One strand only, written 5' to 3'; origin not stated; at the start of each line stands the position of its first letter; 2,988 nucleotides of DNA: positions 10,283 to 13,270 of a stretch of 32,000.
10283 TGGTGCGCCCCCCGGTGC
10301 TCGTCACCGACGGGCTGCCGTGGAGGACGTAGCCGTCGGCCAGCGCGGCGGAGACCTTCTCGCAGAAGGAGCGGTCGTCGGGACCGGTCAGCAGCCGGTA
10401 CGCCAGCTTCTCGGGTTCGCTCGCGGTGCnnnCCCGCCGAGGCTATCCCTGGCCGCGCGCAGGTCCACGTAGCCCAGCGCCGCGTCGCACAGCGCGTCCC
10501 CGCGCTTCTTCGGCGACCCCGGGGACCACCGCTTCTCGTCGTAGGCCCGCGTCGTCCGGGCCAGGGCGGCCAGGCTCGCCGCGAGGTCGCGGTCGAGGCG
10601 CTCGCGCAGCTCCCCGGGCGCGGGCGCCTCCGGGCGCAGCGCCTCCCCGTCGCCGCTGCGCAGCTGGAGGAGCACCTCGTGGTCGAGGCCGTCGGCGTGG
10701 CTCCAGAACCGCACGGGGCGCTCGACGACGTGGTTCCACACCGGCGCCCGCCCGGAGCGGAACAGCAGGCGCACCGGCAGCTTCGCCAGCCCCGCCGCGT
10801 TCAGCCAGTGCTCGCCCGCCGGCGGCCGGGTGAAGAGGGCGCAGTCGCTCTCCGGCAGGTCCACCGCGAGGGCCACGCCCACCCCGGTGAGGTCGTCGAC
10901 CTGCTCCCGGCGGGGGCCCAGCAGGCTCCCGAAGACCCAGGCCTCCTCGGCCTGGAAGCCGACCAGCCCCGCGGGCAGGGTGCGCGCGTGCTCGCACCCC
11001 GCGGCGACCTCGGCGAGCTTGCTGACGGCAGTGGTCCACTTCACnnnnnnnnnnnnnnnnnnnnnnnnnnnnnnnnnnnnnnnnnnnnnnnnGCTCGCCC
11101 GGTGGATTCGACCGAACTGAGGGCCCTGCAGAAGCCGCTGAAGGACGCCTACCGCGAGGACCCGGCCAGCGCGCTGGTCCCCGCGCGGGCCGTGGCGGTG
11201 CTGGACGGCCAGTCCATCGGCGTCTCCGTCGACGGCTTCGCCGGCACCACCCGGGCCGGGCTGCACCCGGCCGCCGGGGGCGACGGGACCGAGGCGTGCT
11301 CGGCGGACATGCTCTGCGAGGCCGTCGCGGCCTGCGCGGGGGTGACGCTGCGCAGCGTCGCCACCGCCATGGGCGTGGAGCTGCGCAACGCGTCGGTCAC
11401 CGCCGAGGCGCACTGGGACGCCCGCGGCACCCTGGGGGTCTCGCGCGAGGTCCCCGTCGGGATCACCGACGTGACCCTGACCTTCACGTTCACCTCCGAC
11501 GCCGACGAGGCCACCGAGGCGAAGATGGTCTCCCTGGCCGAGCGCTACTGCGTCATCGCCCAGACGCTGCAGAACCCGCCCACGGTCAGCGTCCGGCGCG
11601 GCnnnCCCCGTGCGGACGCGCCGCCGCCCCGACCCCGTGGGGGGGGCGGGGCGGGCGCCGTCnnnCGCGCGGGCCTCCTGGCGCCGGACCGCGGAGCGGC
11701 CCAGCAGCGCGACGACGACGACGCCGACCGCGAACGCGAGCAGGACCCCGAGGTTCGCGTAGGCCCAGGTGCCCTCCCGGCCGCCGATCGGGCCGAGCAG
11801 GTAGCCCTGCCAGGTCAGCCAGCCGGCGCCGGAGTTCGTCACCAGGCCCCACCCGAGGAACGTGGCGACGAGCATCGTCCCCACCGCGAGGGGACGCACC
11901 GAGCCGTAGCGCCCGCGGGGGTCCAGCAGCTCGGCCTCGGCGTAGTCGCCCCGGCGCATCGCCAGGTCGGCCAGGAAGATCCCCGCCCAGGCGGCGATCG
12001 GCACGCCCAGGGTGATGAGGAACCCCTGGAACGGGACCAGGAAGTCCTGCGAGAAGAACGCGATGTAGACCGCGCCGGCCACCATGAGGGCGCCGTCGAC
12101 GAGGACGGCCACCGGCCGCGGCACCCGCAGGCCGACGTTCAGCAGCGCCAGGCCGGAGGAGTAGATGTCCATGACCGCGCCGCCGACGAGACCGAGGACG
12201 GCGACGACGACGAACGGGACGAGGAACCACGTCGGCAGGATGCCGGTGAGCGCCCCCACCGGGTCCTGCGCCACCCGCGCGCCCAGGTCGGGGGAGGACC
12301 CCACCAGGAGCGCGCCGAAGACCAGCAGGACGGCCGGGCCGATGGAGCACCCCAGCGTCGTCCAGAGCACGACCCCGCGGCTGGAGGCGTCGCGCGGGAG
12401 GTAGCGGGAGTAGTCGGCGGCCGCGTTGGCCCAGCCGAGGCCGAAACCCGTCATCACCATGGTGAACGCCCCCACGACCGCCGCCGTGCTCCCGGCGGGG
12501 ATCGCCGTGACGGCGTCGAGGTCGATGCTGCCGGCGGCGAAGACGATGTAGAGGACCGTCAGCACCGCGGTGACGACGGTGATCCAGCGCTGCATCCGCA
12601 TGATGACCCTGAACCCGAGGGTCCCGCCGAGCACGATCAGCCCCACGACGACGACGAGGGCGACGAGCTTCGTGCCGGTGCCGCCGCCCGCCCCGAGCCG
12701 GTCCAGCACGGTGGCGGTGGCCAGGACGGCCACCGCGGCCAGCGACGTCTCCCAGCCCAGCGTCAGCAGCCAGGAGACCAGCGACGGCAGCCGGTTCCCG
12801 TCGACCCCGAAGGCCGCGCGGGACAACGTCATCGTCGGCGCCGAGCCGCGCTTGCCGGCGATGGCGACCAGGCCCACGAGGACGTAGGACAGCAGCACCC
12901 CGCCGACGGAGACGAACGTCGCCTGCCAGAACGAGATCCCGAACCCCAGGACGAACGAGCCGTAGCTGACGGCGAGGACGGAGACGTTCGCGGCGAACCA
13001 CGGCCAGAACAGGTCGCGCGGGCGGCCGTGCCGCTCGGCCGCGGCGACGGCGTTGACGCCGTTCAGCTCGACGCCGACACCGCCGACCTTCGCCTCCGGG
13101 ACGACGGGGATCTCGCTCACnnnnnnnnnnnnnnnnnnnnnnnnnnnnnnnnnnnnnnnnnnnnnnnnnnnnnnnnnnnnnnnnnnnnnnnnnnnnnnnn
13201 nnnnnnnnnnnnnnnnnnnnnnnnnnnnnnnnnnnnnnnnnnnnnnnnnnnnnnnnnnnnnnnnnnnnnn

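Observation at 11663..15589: LysR-controlled, translationally coupled deaminase / LLM monooxygenase / NCS1 permease operon: candidate uncharacterised N-heterocycle catabolic module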

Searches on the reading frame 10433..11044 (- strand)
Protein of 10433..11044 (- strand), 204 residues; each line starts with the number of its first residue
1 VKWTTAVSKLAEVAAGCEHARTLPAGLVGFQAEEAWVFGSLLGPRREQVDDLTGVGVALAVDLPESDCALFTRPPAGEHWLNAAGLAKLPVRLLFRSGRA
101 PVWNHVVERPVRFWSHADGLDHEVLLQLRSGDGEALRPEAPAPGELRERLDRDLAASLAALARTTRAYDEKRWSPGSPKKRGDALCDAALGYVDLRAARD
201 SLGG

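Call 34: search_protein_families(library=pfam, proteins=[window:10433-11044:-])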
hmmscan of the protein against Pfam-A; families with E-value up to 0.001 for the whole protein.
window:10433-11044:- (204 aa): 1 family
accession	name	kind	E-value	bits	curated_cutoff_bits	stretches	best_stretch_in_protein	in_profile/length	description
PF24821.1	DUF7711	-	5.9e-69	232.2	27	1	1-200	1-196/197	Domain of unknown function (DUF7711)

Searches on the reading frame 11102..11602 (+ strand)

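Call 34: search_protein_families(library=pfam, proteins=[window:11102-11602:+])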
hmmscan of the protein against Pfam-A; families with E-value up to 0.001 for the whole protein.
window:11102-11602:+ (167 aa): 1 family
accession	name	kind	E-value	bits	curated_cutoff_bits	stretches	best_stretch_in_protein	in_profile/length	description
PF02566.24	OsmC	-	2.2e-19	70.2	27.5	1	60-164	1-99/100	OsmC-like protein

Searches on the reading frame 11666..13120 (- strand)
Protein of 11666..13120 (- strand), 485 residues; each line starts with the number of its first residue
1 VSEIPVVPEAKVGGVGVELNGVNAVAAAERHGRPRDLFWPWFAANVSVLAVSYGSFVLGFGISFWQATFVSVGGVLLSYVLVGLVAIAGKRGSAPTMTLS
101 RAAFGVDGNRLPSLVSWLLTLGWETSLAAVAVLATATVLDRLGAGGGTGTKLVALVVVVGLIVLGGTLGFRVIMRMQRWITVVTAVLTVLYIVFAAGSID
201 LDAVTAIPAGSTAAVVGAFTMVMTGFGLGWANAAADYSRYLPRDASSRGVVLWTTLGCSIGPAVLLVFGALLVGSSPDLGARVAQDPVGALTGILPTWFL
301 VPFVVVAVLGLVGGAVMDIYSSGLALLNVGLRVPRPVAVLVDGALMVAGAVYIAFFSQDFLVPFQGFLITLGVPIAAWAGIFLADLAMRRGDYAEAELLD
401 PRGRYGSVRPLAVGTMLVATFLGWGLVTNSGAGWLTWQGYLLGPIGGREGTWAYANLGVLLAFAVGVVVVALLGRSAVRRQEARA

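Call 7: search_protein_families(library=pfam, proteins=[window:11666-13120:-])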
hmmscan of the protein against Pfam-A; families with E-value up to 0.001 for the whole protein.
window:11666-13120:- (485 aa): 1 family
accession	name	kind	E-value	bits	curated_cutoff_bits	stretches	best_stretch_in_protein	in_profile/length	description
PF02133.21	Transp_cyt_pur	-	3.7e-40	138.5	23.5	1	25-426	2-416/440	Permease for cytosine/purines, uracil, thiamine, allantoin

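Call 8: search_protein_families(library=ncbifam, proteins=[window:11666-13120:-])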
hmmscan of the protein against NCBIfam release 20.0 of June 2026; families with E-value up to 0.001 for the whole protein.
window:11666-13120:- (485 aa): 2 families
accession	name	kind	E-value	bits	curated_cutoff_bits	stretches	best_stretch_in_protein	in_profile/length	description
TIGR00800.1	ncs1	subfamily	1.4e-24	86.6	353.1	1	27-405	9-406/447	NCS1 family nucleobase:cation symporter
TIGR02358.1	thia_cytX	hypoth_equivalog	9e-14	51.4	309.85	1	36-387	2-327/386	putative hydroxymethylpyrimidine transporter CytX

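Call 63: search_solved_structures(query=window:11666-13120:-, max_evalue=0.01)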
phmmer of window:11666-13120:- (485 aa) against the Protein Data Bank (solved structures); distinct sequences matched with E-value up to 0.01: 0.
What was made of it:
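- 11663..13120 (-): NCS1-family permease, 485 aa. Third gene of the operon; its GTG start overlaps the LLM stop (GTGA at 13117-13120), with a GAGGAG Shine-Dalgarno-like motif just upstream. No PDB relative at E<=0.01 (call 63).
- On NCS1 nucleobase:cation symporter: No PDB hit at E<=0.01 (call 63).
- Tried and rejected: Specificity of the NCS1 permease from solved structures: no hit (call 63).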
